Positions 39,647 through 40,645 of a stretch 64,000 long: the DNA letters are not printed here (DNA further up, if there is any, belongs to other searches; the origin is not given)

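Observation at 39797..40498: Bacterial-type DUF1697 gene in a eukaryotic chromosome arm, a candidate horizontal acquisition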

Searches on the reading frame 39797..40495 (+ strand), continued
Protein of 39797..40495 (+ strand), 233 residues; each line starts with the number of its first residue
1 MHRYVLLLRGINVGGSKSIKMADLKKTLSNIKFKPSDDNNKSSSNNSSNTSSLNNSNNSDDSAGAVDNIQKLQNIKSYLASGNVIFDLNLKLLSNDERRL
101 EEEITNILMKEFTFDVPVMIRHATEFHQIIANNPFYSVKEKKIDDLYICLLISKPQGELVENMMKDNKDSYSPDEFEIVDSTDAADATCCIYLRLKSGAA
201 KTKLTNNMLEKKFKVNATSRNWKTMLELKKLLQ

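Call 36: find_homologous_proteins(query=A1, max_evalue=0.001)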
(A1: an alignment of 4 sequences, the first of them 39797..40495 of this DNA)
Query A1 (4 sequences) (233 aa, profile of the alignment): 7453 proteins with E <= 0.001 among 8000 candidates; the best 120 are listed.
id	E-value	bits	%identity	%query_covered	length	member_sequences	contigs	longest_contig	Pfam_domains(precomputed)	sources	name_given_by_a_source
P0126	3.2e-96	338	39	98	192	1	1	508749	PF08002.17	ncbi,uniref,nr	ncbi:hypothetical protein C9374_007934 [Naegleria lovaniensis]|uniref:DUF1697 domain-containing prot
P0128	5.2e-92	325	36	98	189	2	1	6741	PF08002.17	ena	-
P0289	6.6e-54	200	28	87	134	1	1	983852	PF08002.17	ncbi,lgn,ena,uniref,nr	ncbi:hypothetical protein FDP41_011050 [Naegleria fowleri]|uniref:DUF1697 domain-containing protein 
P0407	9.1e-53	197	35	98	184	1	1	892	PF08002.17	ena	-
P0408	2.2e-52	195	32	98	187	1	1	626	PF08002.17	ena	-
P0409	2.7e-52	195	33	100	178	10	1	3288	PF08002.17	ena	-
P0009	4.4e-52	194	34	99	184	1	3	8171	PF08002.17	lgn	-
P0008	6.9e-52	194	35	98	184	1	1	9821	PF08002.17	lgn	-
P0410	4.0e-51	191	33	100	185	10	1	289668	PF08002.17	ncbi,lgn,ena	-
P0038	4.2e-51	191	35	100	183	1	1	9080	PF08002.17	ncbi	-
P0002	4.2e-51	191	36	98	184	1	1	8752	PF08002.17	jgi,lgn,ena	-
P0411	7.6e-51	190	34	98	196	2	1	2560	PF08002.17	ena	-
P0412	2.0e-50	189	32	100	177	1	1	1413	PF08002.17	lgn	-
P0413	2.3e-50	189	33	98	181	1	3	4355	PF08002.17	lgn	-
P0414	2.9e-50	189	34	100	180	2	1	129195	PF08002.17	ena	-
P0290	3.4e-50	188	34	100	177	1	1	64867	PF08002.17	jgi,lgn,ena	-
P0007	3.7e-50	188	34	99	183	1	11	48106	PF08002.17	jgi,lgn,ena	jgi:uncharacterized protein (DUF1697 family)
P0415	5.2e-50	188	33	100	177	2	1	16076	PF08002.17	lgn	-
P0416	5.3e-50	188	32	98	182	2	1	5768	PF08002.17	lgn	-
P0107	6.2e-50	187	34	99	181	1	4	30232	PF08002.17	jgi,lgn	jgi:uncharacterized protein (DUF1697 family)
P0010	7.4e-50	187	35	99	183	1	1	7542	PF08002.17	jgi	jgi:uncharacterized protein (DUF1697 family)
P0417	8.3e-50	187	33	100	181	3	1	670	PF08002.17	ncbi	-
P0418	9.1e-50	187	30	99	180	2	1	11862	PF08002.17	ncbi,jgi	-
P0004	9.4e-50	187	32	99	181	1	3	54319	PF08002.17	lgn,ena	-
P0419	1.3e-49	186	30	100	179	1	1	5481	PF08002.17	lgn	-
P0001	2.0e-49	186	96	69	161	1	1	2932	PF08002.17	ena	-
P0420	2.2e-49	186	33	100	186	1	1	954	PF08002.17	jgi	jgi:uncharacterized protein (DUF1697 family)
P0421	2.4e-49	186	35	100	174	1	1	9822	PF08002.17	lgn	-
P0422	2.4e-49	186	35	98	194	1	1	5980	PF08002.17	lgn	-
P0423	2.7e-49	185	33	100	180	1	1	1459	PF08002.17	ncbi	-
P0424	3.4e-49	185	33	99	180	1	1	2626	PF08002.17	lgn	-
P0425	4.2e-49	185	32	98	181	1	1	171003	PF08002.17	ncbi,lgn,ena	-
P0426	4.2e-49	185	32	98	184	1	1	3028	PF08002.17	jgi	jgi:uncharacterized protein (DUF1697 family)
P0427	5.3e-49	184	32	99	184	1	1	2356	PF08002.17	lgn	-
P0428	5.5e-49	184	34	99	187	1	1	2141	PF08002.17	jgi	jgi:uncharacterized protein (DUF1697 family)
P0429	6.0e-49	184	33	100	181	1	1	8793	PF08002.17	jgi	jgi:uncharacterized protein (DUF1697 family)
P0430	6.2e-49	184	33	99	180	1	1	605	PF08002.17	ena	-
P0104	7.9e-49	184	31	100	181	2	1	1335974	PF08002.17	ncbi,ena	-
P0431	8.7e-49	184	32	100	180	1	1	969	PF08002.17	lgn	-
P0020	8.8e-49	184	34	99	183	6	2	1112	PF08002.17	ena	-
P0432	9.9e-49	184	34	99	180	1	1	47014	PF08002.17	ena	-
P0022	1.2e-48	183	33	99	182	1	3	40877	PF08002.17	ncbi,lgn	-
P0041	1.2e-48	183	33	100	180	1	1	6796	PF08002.17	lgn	-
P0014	1.2e-48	183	33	99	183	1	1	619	PF08002.17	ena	-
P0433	1.4e-48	183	33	97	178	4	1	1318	PF08002.17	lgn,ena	-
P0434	1.5e-48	183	34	98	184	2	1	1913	PF08002.17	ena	-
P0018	1.7e-48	183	36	97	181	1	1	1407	PF08002.17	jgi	-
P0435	1.7e-48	183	30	100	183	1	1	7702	PF08002.17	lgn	-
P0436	1.8e-48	183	34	98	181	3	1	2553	PF08002.17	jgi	-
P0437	1.8e-48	183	32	100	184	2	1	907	PF08002.17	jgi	-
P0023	2.1e-48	182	32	100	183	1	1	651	PF08002.17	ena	-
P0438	2.1e-48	182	31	96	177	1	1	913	PF08002.17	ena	-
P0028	2.5e-48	182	32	98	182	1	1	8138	PF08002.17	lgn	-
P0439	2.8e-48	182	31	99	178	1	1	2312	PF08002.17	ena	-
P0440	3.0e-48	182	32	97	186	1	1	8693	PF08002.17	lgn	-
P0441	3.0e-48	182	33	100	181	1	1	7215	PF08002.17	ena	-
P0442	3.0e-48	182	35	98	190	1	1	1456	PF08002.17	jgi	-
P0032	3.5e-48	182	36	99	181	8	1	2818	PF08002.17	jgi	-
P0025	3.7e-48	182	33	99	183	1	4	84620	PF08002.17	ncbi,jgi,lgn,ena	-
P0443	3.8e-48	182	32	99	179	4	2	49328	PF08002.17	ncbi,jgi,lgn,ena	-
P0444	4.4e-48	181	32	96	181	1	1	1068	PF08002.17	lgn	-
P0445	5.8e-48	181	33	98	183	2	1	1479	PF08002.17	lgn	-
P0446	6.6e-48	181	34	98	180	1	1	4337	PF08002.17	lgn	-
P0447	6.9e-48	181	33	98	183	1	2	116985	PF08002.17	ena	-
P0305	7.0e-48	181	31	100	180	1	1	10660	PF08002.17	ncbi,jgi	-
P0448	7.3e-48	181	32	97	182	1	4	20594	PF08002.17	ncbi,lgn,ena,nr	ncbi:MAG: DUF1697 domain-containing protein [Bacteroidetes bacterium]|nr:DUF1697 domain-containing p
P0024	7.9e-48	181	33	99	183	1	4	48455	PF08002.17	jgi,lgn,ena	-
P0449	8.1e-48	181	32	99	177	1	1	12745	PF08002.17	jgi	jgi:uncharacterized protein (DUF1697 family)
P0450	8.7e-48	180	30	99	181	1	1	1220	PF08002.17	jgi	jgi:uncharacterized protein (DUF1697 family)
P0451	8.8e-48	180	31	100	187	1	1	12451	PF08002.17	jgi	jgi:uncharacterized protein (DUF1697 family)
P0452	9.2e-48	180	32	97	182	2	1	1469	PF08002.17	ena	-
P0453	1.1e-47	180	35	99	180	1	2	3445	PF08002.17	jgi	jgi:uncharacterized protein (DUF1697 family)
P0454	1.1e-47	180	33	97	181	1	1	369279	PF08002.17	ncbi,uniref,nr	ncbi:DUF1697 domain-containing protein [Fulvivirga sp. 29W222]|uniref:DUF1697 domain-containing prot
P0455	1.2e-47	180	32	97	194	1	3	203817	PF08002.17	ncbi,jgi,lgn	-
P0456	1.3e-47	180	32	98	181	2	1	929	PF08002.17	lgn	-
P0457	1.5e-47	180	31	99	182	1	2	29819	PF08002.17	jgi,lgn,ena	jgi:uncharacterized protein (DUF1697 family)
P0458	1.6e-47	180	31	98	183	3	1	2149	PF08002.17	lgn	-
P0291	1.6e-47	180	31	99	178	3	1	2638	PF08002.17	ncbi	-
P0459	1.6e-47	180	31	98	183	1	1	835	PF08002.17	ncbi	-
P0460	1.8e-47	179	31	96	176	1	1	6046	PF08002.17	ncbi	-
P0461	1.8e-47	179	33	99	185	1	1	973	PF08002.17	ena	-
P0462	1.9e-47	179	31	100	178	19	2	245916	PF08002.17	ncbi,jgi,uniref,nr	ncbi:DUF1697 domain-containing protein [Marinifilum sp. N1E240]|uniref:DUF1697 domain-containing pro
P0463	1.9e-47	179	31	98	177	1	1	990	PF08002.17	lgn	-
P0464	2.0e-47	179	31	98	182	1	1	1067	PF08002.17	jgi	jgi:uncharacterized protein (DUF1697 family)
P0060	2.0e-47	179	33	99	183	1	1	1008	PF08002.17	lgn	-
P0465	2.1e-47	179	33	99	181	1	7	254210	PF08002.17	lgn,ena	-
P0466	2.1e-47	179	29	100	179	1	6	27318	PF08002.17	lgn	-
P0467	2.2e-47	179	34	99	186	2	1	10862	PF08002.17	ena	-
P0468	2.2e-47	179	32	97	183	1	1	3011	PF08002.17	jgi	jgi:uncharacterized protein (DUF1697 family)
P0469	2.4e-47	179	33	97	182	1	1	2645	PF08002.17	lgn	-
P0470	2.8e-47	179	33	95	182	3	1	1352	PF08002.17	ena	-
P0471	2.9e-47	179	33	100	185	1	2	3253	PF08002.17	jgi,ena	jgi:uncharacterized protein (DUF1697 family)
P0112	2.9e-47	179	34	99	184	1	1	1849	PF08002.17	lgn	-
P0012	3.0e-47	179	33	98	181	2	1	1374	PF08002.17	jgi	-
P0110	3.0e-47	179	32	97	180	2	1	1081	PF08002.17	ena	-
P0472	3.0e-47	179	31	100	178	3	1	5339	PF08002.17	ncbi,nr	ncbi:MAG: DUF1697 domain-containing protein [Spirosomaceae bacterium]|nr:DUF1697 domain-containing p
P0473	3.2e-47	179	35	99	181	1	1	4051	PF08002.17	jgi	jgi:uncharacterized protein (DUF1697 family)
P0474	3.2e-47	179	33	97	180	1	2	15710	PF08002.17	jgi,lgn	jgi:uncharacterized protein (DUF1697 family)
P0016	3.4e-47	179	33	100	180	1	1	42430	PF08002.17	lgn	-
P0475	3.5e-47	178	31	99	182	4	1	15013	PF08002.17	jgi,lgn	jgi:uncharacterized protein (DUF1697 family)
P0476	3.8e-47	178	35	99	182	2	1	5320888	PF08002.17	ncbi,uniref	ncbi:DUF1697 domain-containing protein [Aquimarina muelleri]|uniref:DUF1697 domain-containing protei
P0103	4.2e-47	178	32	99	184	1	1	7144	PF08002.17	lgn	-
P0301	4.5e-47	178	31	100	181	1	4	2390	PF08002.17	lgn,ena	-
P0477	4.6e-47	178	33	99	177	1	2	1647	PF08002.17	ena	-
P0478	5.0e-47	178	33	100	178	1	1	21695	PF08002.17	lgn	-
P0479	5.2e-47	178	33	97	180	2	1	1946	PF08002.17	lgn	-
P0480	5.4e-47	178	31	99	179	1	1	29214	PF08002.17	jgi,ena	-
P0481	5.4e-47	178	33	99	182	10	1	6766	PF08002.17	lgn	-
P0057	5.4e-47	178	31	100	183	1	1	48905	PF08002.17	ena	-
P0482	5.7e-47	178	33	98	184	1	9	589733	PF08002.17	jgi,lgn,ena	-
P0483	6.1e-47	178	31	100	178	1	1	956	PF08002.17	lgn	-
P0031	6.4e-47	178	32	100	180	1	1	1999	PF08002.17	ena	-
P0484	6.5e-47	178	32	98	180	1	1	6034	PF08002.17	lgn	-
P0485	6.6e-47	178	32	97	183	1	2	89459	PF08002.17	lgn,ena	-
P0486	6.8e-47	178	32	99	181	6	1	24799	PF08002.17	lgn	-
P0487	7.5e-47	177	32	97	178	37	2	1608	PF08002.17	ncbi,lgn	-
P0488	7.7e-47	177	32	99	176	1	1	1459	PF08002.17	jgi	-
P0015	7.8e-47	177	34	99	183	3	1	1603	PF08002.17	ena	-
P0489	8.1e-47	177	32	100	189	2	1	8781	PF08002.17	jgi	jgi:uncharacterized protein (DUF1697 family)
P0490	8.3e-47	177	33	100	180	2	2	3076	PF08002.17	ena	-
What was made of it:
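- The profile of the eukaryotic clade shows a score gap: 338, 325 and 200 bits for clade members, then 197 and below (call 36).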

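Call 42: search_solved_structures(query=L062:707-1240:-, max_evalue=0.001)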
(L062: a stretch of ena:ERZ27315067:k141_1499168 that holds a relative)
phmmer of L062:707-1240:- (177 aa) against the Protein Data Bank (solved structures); distinct sequences matched with E-value up to 0.001: 117 (the best 60 are shown).
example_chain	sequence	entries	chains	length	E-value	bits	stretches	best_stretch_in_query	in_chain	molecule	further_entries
9uiq_A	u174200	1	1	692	7.1e-25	91.3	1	37-177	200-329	Chromosome transmission fidelity protein 18 homolog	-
8umt_A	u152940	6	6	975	1.4e-24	90.3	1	37-177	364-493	Chromosome transmission fidelity protein 18 homolog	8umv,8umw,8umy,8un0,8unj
8umu_A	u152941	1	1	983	1.5e-24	90.3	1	37-177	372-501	Chromosome transmission fidelity protein 18 homolog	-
8zwo_A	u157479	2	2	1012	1.6e-24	90.2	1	37-177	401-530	Chromosome transmission fidelity protein 18 homolog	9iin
8twa_1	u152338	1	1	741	1.8e-18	70.5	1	37-176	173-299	Chromosome transmission fidelity protein 18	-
6vvo_A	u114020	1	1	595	3.6e-12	50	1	36-128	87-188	Replication factor C subunit 1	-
9lgo_F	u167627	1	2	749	1.7e-11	47.8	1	41-113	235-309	ATPase family gene 2 protein homolog B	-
8rhn_O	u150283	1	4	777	1.9e-11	47.6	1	41-113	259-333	ATPase family gene 2 protein homolog B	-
5vc7_A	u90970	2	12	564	3.2e-10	43.7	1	37-117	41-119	VCP-like ATPase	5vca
5g4g_A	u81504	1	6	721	6e-10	42.8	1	37-117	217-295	VCP-LIKE ATPASE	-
5g4f_A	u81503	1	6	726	6.1e-10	42.8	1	37-117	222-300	VCP-LIKE ATPASE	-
1sxj_A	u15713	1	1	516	1.2e-09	41.8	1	41-123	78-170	Activator 1 95 kDa subunit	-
7tib_A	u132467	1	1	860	8.7e-09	39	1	41-123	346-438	Replication factor C subunit 1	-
7tfh_A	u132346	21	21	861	9e-09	39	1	41-122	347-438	Replication factor C subunit 1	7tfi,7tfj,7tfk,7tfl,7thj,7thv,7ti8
8dqz_A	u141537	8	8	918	9.8e-09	38.8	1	41-122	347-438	Replication factor C subunit 1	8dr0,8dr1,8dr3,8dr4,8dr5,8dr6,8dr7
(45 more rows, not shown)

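Call 51: predict_structure(alignment_id=A2)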
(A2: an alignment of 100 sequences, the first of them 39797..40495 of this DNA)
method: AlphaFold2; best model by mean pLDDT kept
length: 233 residues; sequences in the alignment: 100
mean_pLDDT: 88.4   pTM: 0.83
mean pLDDT of the five models: 88.4, 88.3, 88.0, 87.9, 87.3
residues with pLDDT >= 90: 175; 70-90: 26; 50-70: 26; < 50: 6
segments of 3 or more residues with pLDDT < 50: 46-49
pLDDT, mean of each block of 10 residues (from residue 1): 96 91 96 84 51 52 71 92 94 92 97 96 95 91 95 94 90 95 74 97 97 96 97 96
secondary structure, 60 per line:
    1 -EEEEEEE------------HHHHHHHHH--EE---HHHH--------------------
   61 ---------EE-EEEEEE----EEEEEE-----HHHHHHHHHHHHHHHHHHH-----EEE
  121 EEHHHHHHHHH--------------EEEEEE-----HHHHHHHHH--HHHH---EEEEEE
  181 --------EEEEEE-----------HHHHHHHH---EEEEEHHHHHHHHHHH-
elements in order: E2-8 H21-29 H37-40 E73-78 E83-88 H94-112 E118-122 H123-131 E146-151 H157-165 H168-171 E175-180 E189-194 H206-213 E217-221 H222-232
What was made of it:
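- On DUF1697 (Pfam PF08002; SP0830-like): AF2 model with pLDDT 88.4 (call 51).
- Checked: It is predicted to be disordered (call 51).
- AF2 model with pLDDT 88.4 and pTM 0.83 (call 51). The predicted fold is confident (call 51).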

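Call 55: search_protein_families(library=pfam, alignment_id=A3, max_evalue=0.00001)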
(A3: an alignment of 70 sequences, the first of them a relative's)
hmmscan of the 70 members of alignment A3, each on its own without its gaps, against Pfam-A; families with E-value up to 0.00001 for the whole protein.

A. member 1, L002:2170-2994:+ (275 aa): 1 family
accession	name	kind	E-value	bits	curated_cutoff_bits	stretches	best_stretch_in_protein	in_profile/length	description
PF01557.24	FAA_hydrolase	-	1.9e-09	38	23.9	1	114-274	49-213/214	Fumarylacetoacetate (FAA) hydrolase C-terminal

B. families by the number of members that match (of 70 scanned): 127 families (the first 25 are shown)
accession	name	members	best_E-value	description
PF00583.31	Acetyltransf_1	3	3.8e-15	Acetyltransferase (GNAT) family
PF00474.23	SSF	2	1.8e-111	Sodium:solute symporter family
PF10127.15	RlaP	2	9.1e-92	RNA repair pathway DNA polymerase beta family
PF12002.13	MgsA_C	2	1.8e-72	MgsA AAA+ ATPase C terminal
PF14437.12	MafB19-deam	2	1.7e-46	MafB19-like deaminase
PF13788.11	DUF4180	2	2.5e-41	Domain of unknown function (DUF4180)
PF00383.29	dCMP_cyt_deam_1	2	4.8e-31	Cytidine and deoxycytidylate deaminase zinc-binding region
PF02518.31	HATPase_c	2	3.9e-27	Histidine kinase-, DNA gyrase B-, and HSP90-like ATPase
PF16193.11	AAA_assoc_2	2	3.8e-26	AAA C-terminal domain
PF00004.35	AAA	2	9.1e-20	ATPase family associated with various cellular activities (AAA)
PF07969.17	Amidohydro_3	2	7.9e-18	Amidohydrolase family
PF01381.28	HTH_3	2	1e-15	Helix-turn-helix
PF05496.18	RuvB_N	2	1.3e-14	Holliday junction DNA helicase RuvB P-loop domain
PF00270.35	DEAD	2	2.8e-14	DEAD/DEAH box helicase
PF00158.32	Sigma54_activat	2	8.4e-09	Sigma-54 interaction domain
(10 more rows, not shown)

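Call 65: find_encoding_contigs(protein=P0290, flank=5000, max_places=1)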
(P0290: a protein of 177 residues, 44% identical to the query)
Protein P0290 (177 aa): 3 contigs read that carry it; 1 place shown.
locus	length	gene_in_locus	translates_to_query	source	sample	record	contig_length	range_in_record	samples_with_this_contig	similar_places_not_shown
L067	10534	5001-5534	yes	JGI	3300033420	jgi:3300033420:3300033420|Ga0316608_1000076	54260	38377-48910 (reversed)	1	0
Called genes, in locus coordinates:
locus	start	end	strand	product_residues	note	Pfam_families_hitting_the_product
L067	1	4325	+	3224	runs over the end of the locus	?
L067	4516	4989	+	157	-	-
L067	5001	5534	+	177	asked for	PF08002:DUF1697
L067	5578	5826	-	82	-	-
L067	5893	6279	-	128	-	PF11325:DUF3127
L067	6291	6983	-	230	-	PF01346:FKBP_N, PF00254:FKBP_C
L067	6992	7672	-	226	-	PF01346:FKBP_N, PF00254:FKBP_C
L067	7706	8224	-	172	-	PF25589:DUF7935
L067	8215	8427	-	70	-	-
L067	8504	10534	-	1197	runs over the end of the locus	PF21471:Reelin_subrepeat-B (faint), PF07610:DUF1573, PF22544:HYDIN_VesB_CFA65-like_Ig (faint), PF18962:Por_Secre_tail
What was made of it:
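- The contig of P0290 carries a T9SS Por_Secre_tail gene (call 65).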

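Call 66: find_encoding_contigs(protein=P0002, flank=4000, max_places=1)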
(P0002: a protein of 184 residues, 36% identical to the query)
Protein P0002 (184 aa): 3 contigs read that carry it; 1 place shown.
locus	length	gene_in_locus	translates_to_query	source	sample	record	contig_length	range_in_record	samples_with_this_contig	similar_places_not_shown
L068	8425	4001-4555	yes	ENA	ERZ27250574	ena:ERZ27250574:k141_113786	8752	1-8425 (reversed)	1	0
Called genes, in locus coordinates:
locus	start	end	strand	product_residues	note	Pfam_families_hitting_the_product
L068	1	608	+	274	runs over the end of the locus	PF08843:AbiEii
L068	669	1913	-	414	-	PF17293:Arm-DNA-bind_5, PF13102:Phage_int_SAM_5, PF00589:Phage_integrase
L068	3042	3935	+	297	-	PF00182:Glyco_hydro_19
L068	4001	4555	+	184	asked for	PF08002:DUF1697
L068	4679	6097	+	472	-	PF00270:DEAD, PF04851:ResIII, PF00271:Helicase_C, PF03880:DbpA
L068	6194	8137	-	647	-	PF03372:Exo_endo_phos (weak)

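Call 68: search_protein_families(library=padloc, proteins=[window:39797-40495:+, P0126, P0290, P0111], max_evalue=0.01)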
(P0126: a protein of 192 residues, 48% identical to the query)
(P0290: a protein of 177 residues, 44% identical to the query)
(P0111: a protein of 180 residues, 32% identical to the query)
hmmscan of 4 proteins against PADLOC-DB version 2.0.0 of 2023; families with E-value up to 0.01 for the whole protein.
window:39797-40495:+ (233 aa): 0 families

P0126 (192 aa): 0 families

P0290 (177 aa): 0 families

P0111 (180 aa): 0 families

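Call 69: search_protein_families(library=phrogs, proteins=[window:39797-40495:+, P0126, P0290, P0111], max_evalue=0.01)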
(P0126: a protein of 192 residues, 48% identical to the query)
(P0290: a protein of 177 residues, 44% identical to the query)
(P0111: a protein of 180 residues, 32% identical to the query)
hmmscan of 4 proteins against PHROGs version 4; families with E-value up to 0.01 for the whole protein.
window:39797-40495:+ (233 aa): 0 families

P0126 (192 aa): 0 families

P0290 (177 aa): 0 families

P0111 (180 aa): 0 families

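Call 70: find_related_loci(query=A1, collection=viral_contigs, flank=4000)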
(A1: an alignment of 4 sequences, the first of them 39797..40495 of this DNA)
Query A1 (233 aa) in viral_contigs; peptide patterns used: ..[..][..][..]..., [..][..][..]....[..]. (x = any residue, [..] = any of these).
13 stretches matched a pattern, but none encodes a relative of the query by tblastn (E <= 1e-3).

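Call 72: fold_search(model_id=the predicted structure, library=viral)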
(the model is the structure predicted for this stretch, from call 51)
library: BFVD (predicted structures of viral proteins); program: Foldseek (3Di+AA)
matches with E <= 10: 945; with E <= 0.001: 0
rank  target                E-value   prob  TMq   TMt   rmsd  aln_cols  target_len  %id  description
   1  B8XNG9                6.2e-03  0.91  0.27  0.21  18.3       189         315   14  E1 protein (Fragment) [Human papillomavirus 58]
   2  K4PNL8                3.0e-02  0.89  0.23  0.41   8.7        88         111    7  (no name in the UniProt tables at hand)
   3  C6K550                3.2e-02  0.85  0.31  0.37  17.4       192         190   17  E1 (Fragment) [Human papillomavirus type 34]
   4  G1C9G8                3.9e-02  0.89  0.25  0.32   6.9       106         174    6  REP 1 [Rodent stool-associated circular genome virus]
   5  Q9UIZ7                3.9e-02  0.72  0.29  0.22  21.3       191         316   12  DNA 3'-5' helicase [Human papillomavirus]
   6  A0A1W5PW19            3.9e-02  0.51  0.22  0.16  24.0       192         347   12  (no name in the UniProt tables at hand)
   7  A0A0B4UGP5            4.9e-02  0.63  0.22  0.14  13.1       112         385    9  (no name in the UniProt tables at hand)
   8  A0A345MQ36            5.6e-02  0.41  0.22  0.24  17.8       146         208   13  (no name in the UniProt tables at hand)
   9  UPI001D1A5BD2         6.3e-02  0.92  0.25  0.36   6.7        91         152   14  (no name look-up for this kind of identifier)
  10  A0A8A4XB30            6.7e-02  0.54  0.20  0.14   6.3        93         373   12  Replication-associated protein [Phoenicopteridae CRESS-DNA-virus sp.]
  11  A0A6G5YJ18            8.0e-02  0.75  0.21  0.50   4.2        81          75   12  (no name in the UniProt tables at hand)
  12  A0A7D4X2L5            8.0e-02  0.47  0.22  0.15   7.5       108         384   11  (no name in the UniProt tables at hand)
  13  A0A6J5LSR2            9.0e-02  0.66  0.24  0.41   5.5        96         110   10  Uncharacterized protein [uncultured Caudovirales phage]
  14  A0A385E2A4            9.0e-02  0.54  0.22  0.16  10.0       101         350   12  (no name in the UniProt tables at hand)
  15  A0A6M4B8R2            9.0e-02  0.28  0.21  0.13  18.5       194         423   13  Replication-associated protein [Cressdnaviricota sp.]
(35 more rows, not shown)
